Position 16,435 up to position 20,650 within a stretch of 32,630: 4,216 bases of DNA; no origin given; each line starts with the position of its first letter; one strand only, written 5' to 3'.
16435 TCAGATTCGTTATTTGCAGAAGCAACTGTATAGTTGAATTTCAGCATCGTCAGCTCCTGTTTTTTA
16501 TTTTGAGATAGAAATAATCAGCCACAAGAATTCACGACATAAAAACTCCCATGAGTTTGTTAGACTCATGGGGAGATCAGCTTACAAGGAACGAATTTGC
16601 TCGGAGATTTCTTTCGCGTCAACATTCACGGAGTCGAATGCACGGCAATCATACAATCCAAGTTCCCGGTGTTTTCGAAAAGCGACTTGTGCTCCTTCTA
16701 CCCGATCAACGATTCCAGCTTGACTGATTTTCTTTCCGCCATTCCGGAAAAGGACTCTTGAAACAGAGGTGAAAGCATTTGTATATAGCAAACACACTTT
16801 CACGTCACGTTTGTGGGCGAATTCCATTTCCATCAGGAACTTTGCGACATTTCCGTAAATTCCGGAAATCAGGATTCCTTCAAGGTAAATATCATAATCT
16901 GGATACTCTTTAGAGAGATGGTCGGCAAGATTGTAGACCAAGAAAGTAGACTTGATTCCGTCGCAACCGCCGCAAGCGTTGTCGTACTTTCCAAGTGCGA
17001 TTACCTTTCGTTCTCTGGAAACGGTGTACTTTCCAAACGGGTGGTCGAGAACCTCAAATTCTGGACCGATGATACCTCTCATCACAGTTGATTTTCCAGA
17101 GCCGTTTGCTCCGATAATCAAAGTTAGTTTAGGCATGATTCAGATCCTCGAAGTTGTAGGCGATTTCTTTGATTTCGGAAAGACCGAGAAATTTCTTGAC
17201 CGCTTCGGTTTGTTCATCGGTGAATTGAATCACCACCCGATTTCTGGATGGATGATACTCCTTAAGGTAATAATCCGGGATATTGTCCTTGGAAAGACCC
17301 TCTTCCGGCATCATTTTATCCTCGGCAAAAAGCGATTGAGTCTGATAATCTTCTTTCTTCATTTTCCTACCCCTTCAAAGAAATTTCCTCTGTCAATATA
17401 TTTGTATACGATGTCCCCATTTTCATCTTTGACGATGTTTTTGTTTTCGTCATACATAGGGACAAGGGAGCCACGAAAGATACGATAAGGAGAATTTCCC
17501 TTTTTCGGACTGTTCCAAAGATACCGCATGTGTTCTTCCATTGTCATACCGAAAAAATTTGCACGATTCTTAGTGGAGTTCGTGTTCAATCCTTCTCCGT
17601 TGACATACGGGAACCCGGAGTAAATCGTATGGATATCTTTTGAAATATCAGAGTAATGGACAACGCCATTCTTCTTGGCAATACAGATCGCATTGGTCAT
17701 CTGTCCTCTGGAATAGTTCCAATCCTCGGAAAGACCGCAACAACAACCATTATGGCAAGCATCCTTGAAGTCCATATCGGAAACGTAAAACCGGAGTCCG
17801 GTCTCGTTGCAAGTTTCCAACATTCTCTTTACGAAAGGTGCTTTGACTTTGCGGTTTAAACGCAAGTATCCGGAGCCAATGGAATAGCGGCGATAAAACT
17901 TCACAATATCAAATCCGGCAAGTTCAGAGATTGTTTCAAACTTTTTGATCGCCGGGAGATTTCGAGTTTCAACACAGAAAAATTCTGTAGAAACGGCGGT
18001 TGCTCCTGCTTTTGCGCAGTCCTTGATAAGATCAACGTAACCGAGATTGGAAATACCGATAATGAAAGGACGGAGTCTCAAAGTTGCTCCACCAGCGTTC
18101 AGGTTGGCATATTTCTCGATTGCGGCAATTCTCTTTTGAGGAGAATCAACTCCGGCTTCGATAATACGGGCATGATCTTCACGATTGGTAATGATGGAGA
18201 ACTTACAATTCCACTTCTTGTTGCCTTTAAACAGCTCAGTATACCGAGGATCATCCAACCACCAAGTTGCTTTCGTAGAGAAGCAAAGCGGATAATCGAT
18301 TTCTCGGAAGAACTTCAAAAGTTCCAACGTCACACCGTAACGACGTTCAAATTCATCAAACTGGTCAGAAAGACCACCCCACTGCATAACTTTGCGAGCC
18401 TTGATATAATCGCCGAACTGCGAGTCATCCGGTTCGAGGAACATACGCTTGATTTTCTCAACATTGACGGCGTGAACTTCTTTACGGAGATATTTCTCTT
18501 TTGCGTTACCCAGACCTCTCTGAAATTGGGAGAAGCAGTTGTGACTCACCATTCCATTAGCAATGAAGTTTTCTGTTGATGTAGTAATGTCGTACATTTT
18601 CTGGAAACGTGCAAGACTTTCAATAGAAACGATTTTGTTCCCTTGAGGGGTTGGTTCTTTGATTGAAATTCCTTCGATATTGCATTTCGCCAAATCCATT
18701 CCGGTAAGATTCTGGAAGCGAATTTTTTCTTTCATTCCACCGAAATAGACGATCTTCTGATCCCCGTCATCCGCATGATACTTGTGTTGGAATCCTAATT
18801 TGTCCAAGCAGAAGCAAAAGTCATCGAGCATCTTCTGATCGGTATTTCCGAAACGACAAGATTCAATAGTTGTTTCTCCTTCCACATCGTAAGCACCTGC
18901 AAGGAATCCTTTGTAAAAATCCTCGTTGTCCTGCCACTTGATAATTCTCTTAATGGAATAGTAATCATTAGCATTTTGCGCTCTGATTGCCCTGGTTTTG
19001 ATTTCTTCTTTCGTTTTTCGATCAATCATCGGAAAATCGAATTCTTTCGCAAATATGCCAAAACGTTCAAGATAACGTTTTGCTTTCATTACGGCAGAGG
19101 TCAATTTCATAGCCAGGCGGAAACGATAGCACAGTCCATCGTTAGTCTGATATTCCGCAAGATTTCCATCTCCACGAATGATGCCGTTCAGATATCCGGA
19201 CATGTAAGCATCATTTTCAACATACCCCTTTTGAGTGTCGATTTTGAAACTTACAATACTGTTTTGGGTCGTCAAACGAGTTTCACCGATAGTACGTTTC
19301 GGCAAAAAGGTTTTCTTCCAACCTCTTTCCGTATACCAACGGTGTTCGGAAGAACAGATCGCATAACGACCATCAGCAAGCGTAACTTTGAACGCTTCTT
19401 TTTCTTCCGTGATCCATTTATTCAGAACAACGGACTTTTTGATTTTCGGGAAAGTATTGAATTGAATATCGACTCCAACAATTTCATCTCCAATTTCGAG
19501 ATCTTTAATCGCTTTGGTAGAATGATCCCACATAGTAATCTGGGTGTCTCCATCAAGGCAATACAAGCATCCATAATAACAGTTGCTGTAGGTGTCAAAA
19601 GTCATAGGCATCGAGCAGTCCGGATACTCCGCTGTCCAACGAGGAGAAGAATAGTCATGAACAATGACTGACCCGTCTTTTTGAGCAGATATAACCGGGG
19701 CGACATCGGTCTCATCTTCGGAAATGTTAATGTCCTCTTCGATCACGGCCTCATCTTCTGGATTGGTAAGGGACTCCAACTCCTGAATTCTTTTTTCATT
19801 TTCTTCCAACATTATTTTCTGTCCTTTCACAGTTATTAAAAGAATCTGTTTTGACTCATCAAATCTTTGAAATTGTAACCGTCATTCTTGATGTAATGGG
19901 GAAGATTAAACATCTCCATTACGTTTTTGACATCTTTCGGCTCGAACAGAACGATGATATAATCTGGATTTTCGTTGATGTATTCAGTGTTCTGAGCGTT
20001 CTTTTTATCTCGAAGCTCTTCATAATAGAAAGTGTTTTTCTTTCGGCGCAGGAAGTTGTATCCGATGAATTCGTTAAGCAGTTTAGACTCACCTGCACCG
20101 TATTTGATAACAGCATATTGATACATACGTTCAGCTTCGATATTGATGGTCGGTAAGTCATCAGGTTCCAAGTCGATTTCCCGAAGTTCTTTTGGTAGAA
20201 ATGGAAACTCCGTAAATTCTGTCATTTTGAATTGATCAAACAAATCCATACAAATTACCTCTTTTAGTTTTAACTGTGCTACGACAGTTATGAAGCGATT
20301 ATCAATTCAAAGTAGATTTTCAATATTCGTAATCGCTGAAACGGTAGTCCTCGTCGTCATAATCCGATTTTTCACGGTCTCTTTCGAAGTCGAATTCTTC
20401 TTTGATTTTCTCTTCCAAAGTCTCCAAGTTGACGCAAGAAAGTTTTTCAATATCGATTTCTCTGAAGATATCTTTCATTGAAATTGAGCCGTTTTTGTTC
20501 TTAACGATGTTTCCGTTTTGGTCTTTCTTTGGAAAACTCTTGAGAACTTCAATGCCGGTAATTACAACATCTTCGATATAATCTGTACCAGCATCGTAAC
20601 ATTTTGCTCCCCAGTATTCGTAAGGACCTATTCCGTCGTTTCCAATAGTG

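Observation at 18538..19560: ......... intein inserted exactly at the third cysteine of the CxxxCxxC motif of a phage radical-SAM enzyme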

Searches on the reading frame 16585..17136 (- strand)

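Call 19: search_protein_families(library=pfam, proteins=[window:16585-17136:-], max_evalue=0.01)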
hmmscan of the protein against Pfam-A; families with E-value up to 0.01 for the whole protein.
window:16585-17136:- (184 aa): 7 families
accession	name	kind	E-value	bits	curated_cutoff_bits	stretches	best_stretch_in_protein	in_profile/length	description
PF18748.7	HMUDK_HMUD1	-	1.3e-10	41.6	27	1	6-159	21-175/196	5-hmdU DNA kinase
PF13476.12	AAA_23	-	0.0002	22.5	27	1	2-22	19-39/201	AAA domain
PF13304.12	AAA_21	-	0.00056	20.5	27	1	4-22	1-19/304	AAA domain, putative AbiEii toxin, Type IV TA system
PF13555.12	AAA_29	-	0.00059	20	27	1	5-19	25-39/61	P-loop containing region of AAA domain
PF13175.12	AAA_15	-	0.0036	17.4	32.1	1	3-20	24-41/374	AAA ATPase domain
PF02463.25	SMC_N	-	0.0038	17.1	40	1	2-22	24-44/220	RecF/RecN/SMC N terminal domain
PF00005.33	ABC_tran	-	0.0044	18.1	25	1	4-24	13-33/137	ABC transporter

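Call 20: search_protein_families(library=phrogs, proteins=[window:16585-17136:-], max_evalue=0.001)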
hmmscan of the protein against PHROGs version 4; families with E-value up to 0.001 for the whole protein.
window:16585-17136:- (184 aa): 1 family
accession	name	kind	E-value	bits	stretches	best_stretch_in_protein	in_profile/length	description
phrog_800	-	head and packaging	1.1e-18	68.2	1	1-166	31-196/511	terminase small subunit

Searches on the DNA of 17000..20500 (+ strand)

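Call 7: search_dna_similar(query=window:17000-20500:+, collection=phages, mode=near, max_rows=20)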
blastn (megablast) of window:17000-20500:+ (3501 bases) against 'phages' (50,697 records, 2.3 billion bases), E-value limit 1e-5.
No match.
